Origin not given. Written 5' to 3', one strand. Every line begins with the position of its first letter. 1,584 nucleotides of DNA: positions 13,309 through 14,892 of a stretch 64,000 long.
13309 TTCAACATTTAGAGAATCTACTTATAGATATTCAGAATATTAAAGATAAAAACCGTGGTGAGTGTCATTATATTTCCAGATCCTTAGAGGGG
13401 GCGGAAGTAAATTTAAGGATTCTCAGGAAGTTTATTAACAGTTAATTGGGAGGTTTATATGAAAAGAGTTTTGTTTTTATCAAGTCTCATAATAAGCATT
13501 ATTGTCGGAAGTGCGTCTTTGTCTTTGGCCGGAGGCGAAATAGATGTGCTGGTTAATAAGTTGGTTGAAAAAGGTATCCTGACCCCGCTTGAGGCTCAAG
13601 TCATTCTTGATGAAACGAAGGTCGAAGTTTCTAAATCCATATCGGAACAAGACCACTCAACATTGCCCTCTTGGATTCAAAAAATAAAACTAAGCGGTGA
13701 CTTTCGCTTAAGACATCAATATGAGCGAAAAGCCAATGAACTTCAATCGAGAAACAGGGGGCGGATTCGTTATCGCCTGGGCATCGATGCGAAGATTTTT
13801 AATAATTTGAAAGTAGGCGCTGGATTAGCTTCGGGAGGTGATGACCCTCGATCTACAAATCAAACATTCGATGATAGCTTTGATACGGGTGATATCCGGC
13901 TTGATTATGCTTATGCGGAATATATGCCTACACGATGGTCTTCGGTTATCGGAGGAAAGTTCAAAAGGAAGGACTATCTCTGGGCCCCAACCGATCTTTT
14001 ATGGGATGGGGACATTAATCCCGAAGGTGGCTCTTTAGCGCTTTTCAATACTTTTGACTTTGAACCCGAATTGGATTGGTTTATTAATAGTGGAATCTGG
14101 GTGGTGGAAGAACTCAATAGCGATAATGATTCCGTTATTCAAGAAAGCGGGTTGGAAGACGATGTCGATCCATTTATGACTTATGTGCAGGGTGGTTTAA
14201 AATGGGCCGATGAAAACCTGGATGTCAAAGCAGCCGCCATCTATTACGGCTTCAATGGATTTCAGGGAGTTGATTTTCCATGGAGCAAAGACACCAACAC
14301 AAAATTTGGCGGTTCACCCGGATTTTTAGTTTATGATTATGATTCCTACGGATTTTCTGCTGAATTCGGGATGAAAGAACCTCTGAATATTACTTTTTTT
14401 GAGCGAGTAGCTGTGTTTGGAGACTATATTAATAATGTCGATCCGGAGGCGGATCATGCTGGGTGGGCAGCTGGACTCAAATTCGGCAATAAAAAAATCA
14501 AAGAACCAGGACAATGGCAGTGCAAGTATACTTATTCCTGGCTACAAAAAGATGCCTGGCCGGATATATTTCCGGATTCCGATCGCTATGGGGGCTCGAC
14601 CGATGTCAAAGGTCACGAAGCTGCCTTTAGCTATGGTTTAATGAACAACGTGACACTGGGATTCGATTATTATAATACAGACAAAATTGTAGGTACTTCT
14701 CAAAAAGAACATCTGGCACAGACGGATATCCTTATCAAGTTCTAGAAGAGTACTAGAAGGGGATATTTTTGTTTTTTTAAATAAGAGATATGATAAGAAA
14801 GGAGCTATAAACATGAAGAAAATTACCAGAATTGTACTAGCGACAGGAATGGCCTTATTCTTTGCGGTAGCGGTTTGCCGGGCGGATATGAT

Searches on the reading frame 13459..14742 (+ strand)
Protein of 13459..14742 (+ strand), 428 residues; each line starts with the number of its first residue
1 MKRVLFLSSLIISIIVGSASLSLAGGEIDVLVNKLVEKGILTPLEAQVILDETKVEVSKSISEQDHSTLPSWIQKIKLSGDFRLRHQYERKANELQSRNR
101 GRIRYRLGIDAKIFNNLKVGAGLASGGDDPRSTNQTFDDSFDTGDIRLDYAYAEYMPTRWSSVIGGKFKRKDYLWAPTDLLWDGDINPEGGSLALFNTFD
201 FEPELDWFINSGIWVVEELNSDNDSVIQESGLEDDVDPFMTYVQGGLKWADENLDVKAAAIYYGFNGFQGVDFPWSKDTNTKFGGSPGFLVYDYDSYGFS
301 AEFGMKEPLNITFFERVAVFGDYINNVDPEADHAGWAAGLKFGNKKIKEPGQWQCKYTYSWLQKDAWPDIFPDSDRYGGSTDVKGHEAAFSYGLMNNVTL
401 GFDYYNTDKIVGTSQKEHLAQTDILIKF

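Call 38: search_protein_families(library=pfam, proteins=[window:13459-14742:+], max_evalue=0.001)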
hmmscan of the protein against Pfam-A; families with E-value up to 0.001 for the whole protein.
window:13459-14742:+ (428 aa): 1 family
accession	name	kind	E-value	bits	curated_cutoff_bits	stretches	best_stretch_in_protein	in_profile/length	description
PF16930.11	Porin_5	-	6.6e-45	154.1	22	2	92-271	153-331/535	Putative porin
